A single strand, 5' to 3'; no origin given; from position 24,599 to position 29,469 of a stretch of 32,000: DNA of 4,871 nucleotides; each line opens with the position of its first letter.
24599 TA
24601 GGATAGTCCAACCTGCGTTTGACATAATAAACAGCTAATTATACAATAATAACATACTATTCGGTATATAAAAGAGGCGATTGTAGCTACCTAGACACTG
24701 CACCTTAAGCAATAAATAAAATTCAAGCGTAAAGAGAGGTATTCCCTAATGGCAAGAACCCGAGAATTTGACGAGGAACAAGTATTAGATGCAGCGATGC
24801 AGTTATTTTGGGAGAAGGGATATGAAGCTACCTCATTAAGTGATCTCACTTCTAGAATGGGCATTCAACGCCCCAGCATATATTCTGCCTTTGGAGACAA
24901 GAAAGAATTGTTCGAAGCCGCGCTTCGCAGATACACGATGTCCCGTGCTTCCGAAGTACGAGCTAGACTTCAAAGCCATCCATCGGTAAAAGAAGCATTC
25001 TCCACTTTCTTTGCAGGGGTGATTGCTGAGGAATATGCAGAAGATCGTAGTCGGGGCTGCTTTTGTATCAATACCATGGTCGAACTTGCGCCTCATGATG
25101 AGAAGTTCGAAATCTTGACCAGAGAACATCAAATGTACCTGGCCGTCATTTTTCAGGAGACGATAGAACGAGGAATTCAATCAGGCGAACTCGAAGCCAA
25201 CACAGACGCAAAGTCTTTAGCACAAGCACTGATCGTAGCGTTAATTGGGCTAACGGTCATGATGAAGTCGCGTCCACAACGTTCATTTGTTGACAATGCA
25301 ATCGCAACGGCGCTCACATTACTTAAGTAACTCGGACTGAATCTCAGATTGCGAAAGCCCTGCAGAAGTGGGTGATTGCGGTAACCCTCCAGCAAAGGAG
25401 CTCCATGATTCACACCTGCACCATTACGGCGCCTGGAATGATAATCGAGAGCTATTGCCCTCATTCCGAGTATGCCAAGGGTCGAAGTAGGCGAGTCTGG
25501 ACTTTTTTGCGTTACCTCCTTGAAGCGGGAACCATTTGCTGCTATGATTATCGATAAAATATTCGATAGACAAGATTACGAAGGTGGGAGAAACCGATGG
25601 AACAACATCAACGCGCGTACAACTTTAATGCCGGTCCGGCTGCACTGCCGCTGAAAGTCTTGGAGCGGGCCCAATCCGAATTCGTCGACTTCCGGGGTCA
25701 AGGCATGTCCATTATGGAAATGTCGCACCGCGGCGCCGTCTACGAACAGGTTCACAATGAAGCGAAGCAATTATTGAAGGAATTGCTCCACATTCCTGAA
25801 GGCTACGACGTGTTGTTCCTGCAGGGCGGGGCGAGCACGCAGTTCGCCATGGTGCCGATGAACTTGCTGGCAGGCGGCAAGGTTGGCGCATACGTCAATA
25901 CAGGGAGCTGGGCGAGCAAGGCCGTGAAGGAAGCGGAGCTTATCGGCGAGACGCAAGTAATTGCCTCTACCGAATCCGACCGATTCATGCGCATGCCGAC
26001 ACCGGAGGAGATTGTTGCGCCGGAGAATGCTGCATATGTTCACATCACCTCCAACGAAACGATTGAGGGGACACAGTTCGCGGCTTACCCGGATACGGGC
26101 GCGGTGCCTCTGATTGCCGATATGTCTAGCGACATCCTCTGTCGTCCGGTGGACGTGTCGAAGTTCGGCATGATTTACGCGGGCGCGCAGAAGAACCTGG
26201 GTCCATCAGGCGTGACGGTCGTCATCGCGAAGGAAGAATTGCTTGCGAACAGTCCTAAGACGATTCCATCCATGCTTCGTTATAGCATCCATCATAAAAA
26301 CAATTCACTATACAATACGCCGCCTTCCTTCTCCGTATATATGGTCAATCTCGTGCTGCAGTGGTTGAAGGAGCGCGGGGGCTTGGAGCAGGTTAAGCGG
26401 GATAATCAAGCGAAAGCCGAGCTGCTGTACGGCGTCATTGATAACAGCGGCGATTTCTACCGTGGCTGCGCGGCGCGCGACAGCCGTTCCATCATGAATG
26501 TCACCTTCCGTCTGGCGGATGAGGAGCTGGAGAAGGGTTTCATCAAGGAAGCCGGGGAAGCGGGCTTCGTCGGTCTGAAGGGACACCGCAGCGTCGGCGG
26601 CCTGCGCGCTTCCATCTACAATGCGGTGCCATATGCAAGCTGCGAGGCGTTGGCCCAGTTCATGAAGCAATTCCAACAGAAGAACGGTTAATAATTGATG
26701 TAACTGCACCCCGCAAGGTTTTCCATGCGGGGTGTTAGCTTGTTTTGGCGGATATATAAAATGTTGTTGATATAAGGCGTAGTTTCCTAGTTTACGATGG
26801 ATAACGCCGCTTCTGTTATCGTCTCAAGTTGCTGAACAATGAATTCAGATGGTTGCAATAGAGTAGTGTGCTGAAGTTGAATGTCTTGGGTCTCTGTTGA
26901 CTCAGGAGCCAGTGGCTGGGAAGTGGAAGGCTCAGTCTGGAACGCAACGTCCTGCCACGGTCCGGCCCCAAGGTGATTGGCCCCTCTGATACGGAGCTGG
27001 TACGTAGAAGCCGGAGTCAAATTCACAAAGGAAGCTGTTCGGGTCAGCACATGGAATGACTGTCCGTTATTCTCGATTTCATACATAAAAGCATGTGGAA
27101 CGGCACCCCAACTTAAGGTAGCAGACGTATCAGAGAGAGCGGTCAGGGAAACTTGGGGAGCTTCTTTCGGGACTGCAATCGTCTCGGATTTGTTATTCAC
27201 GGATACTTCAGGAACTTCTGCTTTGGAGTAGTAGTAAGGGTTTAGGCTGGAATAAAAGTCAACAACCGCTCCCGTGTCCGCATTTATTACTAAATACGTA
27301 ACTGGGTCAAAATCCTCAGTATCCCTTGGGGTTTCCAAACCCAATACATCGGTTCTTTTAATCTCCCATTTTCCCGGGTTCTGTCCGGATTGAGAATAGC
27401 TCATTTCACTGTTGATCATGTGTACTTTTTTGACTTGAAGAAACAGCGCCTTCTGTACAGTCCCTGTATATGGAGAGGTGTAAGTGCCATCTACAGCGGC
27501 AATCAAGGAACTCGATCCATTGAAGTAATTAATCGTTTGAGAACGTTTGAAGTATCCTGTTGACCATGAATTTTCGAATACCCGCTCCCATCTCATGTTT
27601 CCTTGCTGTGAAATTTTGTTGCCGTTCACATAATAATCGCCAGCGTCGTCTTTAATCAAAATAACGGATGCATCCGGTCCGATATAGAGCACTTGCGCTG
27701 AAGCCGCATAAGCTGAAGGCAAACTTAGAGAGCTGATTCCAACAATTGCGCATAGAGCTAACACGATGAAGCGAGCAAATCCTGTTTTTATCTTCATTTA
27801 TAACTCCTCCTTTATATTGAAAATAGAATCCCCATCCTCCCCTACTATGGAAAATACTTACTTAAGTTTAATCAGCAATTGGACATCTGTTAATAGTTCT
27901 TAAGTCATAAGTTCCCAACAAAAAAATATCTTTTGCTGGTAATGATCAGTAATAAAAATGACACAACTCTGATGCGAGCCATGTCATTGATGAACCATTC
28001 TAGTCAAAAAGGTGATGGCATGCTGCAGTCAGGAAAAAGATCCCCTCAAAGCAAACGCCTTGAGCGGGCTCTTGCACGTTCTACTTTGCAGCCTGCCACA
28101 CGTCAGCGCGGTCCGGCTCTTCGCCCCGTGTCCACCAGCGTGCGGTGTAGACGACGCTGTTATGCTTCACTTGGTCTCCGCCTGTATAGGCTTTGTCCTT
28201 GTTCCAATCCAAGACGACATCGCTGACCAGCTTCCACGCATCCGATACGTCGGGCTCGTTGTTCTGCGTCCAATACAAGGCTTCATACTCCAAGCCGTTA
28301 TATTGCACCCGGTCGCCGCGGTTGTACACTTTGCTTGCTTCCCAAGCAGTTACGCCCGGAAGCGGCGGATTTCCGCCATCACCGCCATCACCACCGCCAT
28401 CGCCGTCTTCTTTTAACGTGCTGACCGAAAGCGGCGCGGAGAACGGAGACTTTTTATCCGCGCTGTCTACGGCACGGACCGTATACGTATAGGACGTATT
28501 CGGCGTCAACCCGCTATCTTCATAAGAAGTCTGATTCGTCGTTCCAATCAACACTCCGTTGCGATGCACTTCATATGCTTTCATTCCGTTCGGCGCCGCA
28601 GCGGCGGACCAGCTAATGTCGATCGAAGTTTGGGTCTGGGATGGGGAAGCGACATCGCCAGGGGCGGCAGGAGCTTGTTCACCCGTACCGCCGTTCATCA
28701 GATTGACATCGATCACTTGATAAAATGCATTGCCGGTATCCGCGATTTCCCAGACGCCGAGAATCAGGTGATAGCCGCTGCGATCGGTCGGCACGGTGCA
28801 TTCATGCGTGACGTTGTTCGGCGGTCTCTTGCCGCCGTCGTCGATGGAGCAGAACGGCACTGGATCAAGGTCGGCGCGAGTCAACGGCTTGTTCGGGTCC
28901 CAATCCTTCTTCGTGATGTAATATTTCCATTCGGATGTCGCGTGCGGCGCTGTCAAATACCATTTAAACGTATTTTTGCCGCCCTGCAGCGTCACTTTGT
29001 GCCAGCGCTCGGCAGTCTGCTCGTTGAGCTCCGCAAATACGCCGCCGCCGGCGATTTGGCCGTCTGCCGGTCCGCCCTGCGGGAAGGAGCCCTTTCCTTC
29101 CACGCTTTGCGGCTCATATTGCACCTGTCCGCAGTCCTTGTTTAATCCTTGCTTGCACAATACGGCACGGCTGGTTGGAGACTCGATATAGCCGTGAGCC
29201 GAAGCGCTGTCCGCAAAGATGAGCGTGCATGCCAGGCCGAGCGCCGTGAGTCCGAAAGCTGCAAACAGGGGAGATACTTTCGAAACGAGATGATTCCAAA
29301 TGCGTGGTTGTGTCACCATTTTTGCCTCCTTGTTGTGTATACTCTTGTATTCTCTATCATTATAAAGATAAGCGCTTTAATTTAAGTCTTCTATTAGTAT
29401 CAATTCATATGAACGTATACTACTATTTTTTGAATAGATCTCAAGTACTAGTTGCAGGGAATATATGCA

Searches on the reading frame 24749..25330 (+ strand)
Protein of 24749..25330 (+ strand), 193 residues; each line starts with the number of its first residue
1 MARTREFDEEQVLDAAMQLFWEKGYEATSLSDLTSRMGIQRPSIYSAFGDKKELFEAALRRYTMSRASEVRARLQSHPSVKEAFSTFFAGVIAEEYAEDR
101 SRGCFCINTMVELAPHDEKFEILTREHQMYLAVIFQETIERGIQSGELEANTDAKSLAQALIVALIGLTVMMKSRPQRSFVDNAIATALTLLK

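Call 36: search_protein_families(library=pfam, proteins=[window:24749-25330:+])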
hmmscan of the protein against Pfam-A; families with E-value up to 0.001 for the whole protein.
window:24749-25330:+ (193 aa): 4 families
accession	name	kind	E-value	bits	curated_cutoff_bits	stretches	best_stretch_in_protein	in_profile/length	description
PF00440.29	TetR_N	-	6.4e-16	58.3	24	1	13-58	2-47/47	Bacterial regulatory proteins, tetR family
PF16925.10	TetR_C_13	-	2e-10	41.5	27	1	97-184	16-105/109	Tetracyclin repressor-like, C-terminal domain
PF16859.10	TetR_C_11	-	4.8e-05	24.1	32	1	108-187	32-112/113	Tetracyclin repressor-like, C-terminal domain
PF13977.11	TetR_C_6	-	0.00025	21.7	27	1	111-189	30-107/115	BetI-type transcriptional repressor, C-terminal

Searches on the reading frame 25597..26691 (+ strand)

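Call 29: search_protein_families(library=pfam, proteins=[window:25597-26691:+])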
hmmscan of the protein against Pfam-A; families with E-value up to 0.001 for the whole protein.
window:25597-26691:+ (364 aa): 1 family
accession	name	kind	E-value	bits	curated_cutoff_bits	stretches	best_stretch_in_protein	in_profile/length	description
PF00266.25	Aminotran_5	-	9.2e-43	147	21.5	1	8-345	2-364/371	Aminotransferase class-V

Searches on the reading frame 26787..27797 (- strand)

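Call 36: search_protein_families(library=pfam, proteins=[window:26787-27797:-])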
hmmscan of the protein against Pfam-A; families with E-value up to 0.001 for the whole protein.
window:26787-27797:- (336 aa): 1 family
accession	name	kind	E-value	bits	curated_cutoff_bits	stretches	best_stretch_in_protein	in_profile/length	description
PF00041.27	fn3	-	6e-06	26.8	25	1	214-285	3-81/84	Fibronectin type III domain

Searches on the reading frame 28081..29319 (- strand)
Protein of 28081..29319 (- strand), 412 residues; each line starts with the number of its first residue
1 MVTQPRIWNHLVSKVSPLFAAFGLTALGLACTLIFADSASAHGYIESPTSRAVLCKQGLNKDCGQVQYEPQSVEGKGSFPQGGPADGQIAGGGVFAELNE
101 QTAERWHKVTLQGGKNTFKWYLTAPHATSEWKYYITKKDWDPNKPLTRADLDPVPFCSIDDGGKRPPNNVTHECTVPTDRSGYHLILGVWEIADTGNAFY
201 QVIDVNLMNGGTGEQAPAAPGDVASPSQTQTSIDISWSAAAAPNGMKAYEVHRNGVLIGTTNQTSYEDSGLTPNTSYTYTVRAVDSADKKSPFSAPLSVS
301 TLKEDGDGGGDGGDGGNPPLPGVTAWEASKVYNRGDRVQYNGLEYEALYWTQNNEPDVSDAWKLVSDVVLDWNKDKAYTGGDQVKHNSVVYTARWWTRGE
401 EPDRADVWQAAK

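Call 36: search_protein_families(library=pfam, proteins=[window:28081-29319:-])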
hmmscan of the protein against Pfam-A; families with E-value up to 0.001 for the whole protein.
window:28081-29319:- (412 aa): 4 families
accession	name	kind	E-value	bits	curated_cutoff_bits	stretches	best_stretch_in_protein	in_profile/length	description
PF03067.21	LPMO_10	-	3e-49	168.6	23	1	42-205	1-183/183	Lytic polysaccharide mono-oxygenase, cellulose-degrading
PF02839.19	CBM_5_12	-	2.8e-19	69.3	26.2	2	325-363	1-44/44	Carbohydrate-binding module family 5/12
PF00041.27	fn3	-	4.1e-09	37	25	1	219-299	2-83/84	Fibronectin type III domain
PF25788.1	Ig_Rha78A_N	-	0.00056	20.6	27.4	0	227-301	32-101/105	Rha78A-like, N-terminal immunoglobulin domain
